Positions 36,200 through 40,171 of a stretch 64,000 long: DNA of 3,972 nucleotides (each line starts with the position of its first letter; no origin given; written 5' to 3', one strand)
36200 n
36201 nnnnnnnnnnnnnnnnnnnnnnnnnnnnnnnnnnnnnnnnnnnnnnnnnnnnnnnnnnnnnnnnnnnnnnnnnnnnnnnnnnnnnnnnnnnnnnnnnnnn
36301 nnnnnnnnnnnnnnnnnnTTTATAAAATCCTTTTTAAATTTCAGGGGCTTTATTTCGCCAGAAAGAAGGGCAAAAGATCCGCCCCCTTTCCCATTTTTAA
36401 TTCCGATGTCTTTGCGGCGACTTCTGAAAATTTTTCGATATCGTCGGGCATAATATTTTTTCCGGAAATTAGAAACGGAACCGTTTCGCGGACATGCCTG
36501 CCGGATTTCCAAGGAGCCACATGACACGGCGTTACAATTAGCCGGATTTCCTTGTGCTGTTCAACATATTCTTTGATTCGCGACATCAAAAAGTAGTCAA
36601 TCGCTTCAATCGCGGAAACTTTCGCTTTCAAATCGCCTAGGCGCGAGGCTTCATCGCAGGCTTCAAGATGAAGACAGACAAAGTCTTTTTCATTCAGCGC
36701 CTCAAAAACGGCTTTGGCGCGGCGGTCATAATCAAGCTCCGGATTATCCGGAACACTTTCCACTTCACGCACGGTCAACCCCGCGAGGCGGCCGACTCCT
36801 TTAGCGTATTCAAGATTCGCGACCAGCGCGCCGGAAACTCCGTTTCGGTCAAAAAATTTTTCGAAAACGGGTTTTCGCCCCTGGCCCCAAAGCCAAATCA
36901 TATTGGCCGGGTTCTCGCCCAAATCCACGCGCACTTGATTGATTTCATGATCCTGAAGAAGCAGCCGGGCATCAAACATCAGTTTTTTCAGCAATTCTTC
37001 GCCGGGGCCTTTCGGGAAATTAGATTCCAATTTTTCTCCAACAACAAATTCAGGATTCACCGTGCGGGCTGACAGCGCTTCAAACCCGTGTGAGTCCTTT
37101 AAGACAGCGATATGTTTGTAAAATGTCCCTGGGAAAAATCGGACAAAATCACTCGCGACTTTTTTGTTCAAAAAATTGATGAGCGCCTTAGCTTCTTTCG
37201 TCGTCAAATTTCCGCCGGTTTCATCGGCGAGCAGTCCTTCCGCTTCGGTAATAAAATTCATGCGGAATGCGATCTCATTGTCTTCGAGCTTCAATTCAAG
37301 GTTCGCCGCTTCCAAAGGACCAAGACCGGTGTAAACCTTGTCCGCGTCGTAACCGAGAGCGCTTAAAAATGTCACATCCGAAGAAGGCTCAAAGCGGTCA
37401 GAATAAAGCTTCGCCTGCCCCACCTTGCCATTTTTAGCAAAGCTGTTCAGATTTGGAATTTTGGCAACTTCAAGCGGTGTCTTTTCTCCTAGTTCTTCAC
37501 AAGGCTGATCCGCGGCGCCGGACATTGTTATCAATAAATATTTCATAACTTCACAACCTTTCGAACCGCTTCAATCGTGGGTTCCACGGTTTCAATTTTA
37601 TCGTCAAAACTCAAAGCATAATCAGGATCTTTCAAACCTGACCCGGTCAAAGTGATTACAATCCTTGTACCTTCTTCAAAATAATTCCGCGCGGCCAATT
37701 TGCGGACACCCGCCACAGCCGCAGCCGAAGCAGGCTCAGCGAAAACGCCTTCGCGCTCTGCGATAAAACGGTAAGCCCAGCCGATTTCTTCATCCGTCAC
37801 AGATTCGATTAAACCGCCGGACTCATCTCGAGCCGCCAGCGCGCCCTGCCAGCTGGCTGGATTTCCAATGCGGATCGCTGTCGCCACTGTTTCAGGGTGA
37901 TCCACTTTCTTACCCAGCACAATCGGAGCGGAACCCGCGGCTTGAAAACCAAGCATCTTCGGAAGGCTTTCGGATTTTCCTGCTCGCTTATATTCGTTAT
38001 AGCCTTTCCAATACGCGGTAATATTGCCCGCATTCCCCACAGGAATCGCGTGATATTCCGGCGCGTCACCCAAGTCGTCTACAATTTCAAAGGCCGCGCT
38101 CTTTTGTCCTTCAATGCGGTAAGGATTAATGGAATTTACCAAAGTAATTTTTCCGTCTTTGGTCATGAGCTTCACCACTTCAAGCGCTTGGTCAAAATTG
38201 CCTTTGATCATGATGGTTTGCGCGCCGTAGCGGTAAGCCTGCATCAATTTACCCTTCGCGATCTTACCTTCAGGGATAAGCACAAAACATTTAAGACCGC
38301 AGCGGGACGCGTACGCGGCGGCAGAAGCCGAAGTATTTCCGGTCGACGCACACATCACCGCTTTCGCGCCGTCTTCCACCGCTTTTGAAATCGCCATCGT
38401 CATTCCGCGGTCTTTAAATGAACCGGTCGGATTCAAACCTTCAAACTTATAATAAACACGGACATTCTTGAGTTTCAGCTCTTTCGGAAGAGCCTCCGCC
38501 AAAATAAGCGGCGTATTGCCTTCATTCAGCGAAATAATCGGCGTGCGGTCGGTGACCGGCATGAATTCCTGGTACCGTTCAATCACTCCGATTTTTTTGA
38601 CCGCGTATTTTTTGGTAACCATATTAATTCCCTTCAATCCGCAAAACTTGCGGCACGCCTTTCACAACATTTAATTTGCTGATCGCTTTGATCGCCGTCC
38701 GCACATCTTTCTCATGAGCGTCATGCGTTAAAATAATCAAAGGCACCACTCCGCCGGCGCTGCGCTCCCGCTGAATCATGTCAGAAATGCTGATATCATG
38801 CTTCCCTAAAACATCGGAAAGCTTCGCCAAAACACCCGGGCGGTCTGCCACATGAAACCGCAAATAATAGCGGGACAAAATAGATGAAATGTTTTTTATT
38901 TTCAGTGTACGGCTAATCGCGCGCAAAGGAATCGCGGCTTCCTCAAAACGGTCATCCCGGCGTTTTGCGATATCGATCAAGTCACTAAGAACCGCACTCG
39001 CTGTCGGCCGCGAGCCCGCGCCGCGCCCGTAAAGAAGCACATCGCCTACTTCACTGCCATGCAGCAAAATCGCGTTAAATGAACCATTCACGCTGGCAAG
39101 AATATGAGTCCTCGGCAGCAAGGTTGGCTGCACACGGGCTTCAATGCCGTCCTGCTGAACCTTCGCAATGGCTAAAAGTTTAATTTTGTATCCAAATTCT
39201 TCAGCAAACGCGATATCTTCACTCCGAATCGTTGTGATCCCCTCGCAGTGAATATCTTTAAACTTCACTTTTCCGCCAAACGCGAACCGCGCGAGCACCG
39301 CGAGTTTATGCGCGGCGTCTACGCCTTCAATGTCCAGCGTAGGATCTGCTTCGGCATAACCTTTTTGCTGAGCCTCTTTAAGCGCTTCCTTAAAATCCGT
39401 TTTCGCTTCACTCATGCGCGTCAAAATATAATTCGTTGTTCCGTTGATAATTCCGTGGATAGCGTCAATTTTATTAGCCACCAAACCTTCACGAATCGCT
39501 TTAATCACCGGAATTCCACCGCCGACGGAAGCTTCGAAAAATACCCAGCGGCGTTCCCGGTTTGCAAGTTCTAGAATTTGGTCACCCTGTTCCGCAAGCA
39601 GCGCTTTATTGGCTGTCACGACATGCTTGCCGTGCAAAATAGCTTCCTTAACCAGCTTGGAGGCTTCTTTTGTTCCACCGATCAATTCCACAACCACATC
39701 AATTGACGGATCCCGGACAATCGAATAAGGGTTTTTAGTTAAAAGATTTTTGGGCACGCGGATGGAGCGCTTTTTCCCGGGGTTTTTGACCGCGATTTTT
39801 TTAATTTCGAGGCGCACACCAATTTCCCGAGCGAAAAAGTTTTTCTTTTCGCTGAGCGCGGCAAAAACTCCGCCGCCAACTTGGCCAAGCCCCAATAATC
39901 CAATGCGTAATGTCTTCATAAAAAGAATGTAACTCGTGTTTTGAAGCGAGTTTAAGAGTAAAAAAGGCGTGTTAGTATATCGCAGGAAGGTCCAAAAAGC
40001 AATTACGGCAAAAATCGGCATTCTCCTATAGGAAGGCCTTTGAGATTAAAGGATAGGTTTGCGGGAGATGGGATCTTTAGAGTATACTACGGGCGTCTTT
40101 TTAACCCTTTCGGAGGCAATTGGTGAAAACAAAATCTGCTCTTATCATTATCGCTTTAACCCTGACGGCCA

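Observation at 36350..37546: Phosphoglycerate-mutase-family protein occupies the thrB slot of the threonine operon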

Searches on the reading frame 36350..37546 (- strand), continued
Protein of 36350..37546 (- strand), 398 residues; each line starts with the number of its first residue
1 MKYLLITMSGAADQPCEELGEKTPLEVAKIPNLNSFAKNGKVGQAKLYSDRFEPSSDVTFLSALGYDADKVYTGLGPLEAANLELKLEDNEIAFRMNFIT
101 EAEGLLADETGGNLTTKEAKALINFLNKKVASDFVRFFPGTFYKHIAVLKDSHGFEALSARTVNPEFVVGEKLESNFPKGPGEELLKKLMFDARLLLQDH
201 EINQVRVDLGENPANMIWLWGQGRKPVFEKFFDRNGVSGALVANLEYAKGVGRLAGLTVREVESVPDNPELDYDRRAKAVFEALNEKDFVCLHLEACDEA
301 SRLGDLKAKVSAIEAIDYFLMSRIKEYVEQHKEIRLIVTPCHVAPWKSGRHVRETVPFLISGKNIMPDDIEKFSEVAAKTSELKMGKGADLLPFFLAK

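Call 72: search_protein_families(library=pfam, proteins=[P0148, P0152, P0170, P0232], max_evalue=0.00001)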
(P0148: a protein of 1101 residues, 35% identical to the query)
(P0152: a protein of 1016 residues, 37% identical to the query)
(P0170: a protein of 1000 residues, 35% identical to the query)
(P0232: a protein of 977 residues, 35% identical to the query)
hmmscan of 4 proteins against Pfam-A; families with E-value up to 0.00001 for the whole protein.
P0148 (1101 aa): 2 families
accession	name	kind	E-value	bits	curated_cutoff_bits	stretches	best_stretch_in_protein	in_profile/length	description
PF10143.14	PhosphMutase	-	4.2e-64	216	21.5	1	38-205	2-170/170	2,3-bisphosphoglycerate-independent phosphoglycerate mutase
PF01676.23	Metalloenzyme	-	1.9e-46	159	24.3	1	1-375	1-231/252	Metalloenzyme superfamily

P0152 (1016 aa): 2 families
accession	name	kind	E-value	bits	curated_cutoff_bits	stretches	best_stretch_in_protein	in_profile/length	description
PF10143.14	PhosphMutase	-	1.6e-57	194.5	21.5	1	38-205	2-170/170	2,3-bisphosphoglycerate-independent phosphoglycerate mutase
PF01676.23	Metalloenzyme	-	7e-44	150.7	24.3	1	1-379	1-229/252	Metalloenzyme superfamily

P0170 (1000 aa): 2 families
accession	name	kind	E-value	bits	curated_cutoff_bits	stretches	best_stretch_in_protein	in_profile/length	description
PF10143.14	PhosphMutase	-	2.6e-59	200.4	21.5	1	38-205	2-170/170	2,3-bisphosphoglycerate-independent phosphoglycerate mutase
PF01676.23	Metalloenzyme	-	5.3e-42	144.5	24.3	1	1-370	1-226/252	Metalloenzyme superfamily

P0232 (977 aa): 2 families
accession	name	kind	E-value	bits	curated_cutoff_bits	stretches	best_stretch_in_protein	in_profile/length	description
PF10143.14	PhosphMutase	-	1.9e-53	181.3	21.5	1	37-207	1-170/170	2,3-bisphosphoglycerate-independent phosphoglycerate mutase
PF01676.23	Metalloenzyme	-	2.2e-34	119.6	24.3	1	1-374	1-228/252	Metalloenzyme superfamily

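Call 82: find_encoding_contigs(protein=P0001, flank=2000, max_places=2)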
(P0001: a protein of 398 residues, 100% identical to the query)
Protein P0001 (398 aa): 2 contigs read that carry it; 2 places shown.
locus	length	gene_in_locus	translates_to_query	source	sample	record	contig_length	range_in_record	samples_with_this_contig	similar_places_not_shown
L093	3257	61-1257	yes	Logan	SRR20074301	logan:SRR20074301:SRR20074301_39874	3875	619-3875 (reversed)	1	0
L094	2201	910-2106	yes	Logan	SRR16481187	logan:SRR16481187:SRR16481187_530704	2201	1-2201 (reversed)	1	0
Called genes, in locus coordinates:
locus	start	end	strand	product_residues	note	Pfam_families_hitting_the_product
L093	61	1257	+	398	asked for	PF01676:Metalloenzyme, PF10143:PhosphMutase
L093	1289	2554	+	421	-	PF00696:AA_kinase, PF01842:ACT, PF22468:ACT_9, PF13840:ACT_7, PF22468:ACT_9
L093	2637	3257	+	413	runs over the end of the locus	?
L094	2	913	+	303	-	?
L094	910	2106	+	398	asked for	PF01676:Metalloenzyme, PF10143:PhosphMutase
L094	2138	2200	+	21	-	?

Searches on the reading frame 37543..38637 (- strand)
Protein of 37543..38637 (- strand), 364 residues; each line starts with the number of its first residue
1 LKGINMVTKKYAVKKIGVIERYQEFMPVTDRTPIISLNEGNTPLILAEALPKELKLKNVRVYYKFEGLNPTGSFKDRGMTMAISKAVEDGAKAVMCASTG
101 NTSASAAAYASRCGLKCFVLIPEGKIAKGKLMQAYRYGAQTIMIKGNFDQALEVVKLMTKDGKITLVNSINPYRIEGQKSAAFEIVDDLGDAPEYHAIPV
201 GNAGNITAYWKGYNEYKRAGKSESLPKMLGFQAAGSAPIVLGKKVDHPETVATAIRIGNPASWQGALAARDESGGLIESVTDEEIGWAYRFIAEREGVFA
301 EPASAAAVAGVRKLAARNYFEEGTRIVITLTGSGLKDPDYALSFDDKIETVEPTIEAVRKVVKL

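Call 3: search_protein_families(library=pfam, proteins=[window:37543-38637:-], max_evalue=0.01)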
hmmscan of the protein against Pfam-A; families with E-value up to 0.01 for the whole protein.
window:37543-38637:- (364 aa): 1 family
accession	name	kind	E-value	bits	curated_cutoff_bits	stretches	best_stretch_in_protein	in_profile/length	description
PF00291.31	PALP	-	4.8e-73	246.5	35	1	35-332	1-295/295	Pyridoxal-phosphate dependent enzyme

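Call 4: search_protein_families(library=ncbifam, proteins=[window:37543-38637:-], max_evalue=0.01)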
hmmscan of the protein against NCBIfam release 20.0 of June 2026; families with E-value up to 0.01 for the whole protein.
window:37543-38637:- (364 aa): 42 families (the best 25 are shown)
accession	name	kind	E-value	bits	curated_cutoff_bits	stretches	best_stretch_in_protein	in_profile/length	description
TIGR00260.1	thrC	equivalog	4.9e-95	318.6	167.1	1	19-339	1-340/340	threonine synthase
NF004170.0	PRK05638.1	equivalog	6.2e-64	216.2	421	1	9-340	37-359/442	threonine synthase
NF006050.0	PRK08197.1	equivalog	2.4e-58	197.8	303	1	14-340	53-387/406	threonine synthase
NF006205.0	PRK08329.1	equivalog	1e-49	169.4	358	1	18-336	42-345/347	threonine synthase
NF004996.0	PRK06381.1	equivalog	1.4e-42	145.8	266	1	40-332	14-316/319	threonine synthase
NF005035.0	PRK06450.1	equivalog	6.4e-35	120.6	301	1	34-336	51-336/338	threonine synthase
TIGR01127.1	ilvA_1Cterm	equivalog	2.1e-25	89.5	378.75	1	57-333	13-284/380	threonine ammonia-lyase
NF006390.0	PRK08639.1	equivalog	8.3e-20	71.1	421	1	41-333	25-313/418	threonine ammonia-lyase IlvA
NF005600.0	PRK07334.1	equivalog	4.9e-19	68.2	496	1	42-334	29-311/408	threonine ammonia-lyase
TIGR03844.1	cysteate_syn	equivalog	5.8e-19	68.1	324.9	2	7-241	32-268/398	cysteate synthase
NF006094.0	PRK08246.1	subfamily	2.2e-18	66.7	331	1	53-333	33-302/310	serine/threonine dehydratase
TIGR01124.1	ilvA_2Cterm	equivalog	2.5e-18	65.9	411.3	1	41-206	17-180/499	threonine ammonia-lyase, biosynthetic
NF004771.0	PRK06110.1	equivalog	9.8e-18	64.3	317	1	59-335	36-307/323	threonine dehydratase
TIGR02079.1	THD1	equivalog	1e-17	64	440.55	1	41-332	16-304/410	threonine ammonia-lyase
NF045641.2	BHydaspDhtseBhcB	equivalog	2.6e-17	62.9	550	1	55-333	31-303/312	beta-hydroxyaspartate dehydratase BhcB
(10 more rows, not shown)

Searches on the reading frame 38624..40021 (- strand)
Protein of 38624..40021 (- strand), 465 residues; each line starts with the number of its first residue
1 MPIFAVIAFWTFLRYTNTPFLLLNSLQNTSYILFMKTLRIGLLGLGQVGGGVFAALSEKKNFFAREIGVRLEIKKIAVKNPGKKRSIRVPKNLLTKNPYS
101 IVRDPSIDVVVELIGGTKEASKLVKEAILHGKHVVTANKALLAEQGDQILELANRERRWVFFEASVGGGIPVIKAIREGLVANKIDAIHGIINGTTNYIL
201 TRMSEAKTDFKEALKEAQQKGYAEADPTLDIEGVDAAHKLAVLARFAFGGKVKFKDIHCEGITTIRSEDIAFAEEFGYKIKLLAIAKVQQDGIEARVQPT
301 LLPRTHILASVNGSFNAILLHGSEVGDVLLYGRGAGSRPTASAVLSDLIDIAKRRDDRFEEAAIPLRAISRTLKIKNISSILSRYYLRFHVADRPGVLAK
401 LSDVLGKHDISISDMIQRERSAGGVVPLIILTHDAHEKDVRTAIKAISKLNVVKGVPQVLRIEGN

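Call 3: search_protein_families(library=pfam, proteins=[window:38624-40021:-], max_evalue=0.01)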
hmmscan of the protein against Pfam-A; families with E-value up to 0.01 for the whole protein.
window:38624-40021:- (465 aa): 6 families
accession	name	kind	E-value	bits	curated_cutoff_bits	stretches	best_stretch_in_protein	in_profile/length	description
PF00742.24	Homoserine_dh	-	5.9e-69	231.8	22.9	1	171-349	1-173/173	Homoserine dehydrogenase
PF03447.22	NAD_binding_3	-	2.3e-17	64.2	24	1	44-163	1-116/116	Homoserine dehydrogenase, NAD binding domain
PF01842.31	ACT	-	2.5e-12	46.8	27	1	385-450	1-64/66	ACT domain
PF13291.12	ACT_4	-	0.00043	21.4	27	0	387-430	9-52/80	ACT domain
PF03435.24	Sacchrp_dh_NADP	-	0.0008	20.2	25.1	0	40-139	1-100/129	Saccharopine dehydrogenase NADP binding domain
PF22629.2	ACT_AHAS_ss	-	0.00091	19.8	27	1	388-452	2-64/67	AHAS small subunit-like ACT domain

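Call 4: search_protein_families(library=ncbifam, proteins=[window:38624-40021:-], max_evalue=0.01)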
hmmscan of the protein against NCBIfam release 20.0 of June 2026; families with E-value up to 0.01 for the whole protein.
window:38624-40021:- (465 aa): 11 families
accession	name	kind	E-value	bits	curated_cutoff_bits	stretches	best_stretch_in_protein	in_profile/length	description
NF004976.0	PRK06349.1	subfamily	8.1e-166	552.4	205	1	35-464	2-428/430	homoserine dehydrogenase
NF004912.0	PRK06270.1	equivalog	1e-85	288.2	373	1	35-355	1-340/343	homoserine dehydrogenase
NF006235.0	PRK08374.1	equivalog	3.9e-55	187.3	451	1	95-352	80-329/336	homoserine dehydrogenase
NF005290.0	PRK06813.1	equivalog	1.2e-43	149.4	286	1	117-355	101-340/346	homoserine dehydrogenase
NF005002.0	PRK06392.1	equivalog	1.1e-34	119.8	296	1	35-349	1-322/329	homoserine dehydrogenase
NF006959.0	PRK09436.1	equivalog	2e-32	112.1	726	1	36-354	464-815/819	bifunctional aspartate kinase/homoserine dehydrogenase I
NF007003.0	PRK09466.1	subfamily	1.2e-23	83.4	582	1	108-353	542-808/810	bifunctional aspartate kinase/homoserine dehydrogenase II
TIGR01327.1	PGDH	equivalog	7.5e-07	28.3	454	1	377-454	444-521/525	phosphoglycerate dehydrogenase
NF006352.0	PRK08577.1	equivalog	3.5e-06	27.1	140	1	385-456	57-129/136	hypothetical protein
NF053754.1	TrpY_fam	subfamily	0.003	17.6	180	1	368-451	76-161/163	TrpY family transcription regulator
NF005106.0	PRK06545.1-4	equivalog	0.0041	16.4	569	1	370-415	280-325/363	prephenate dehydrogenase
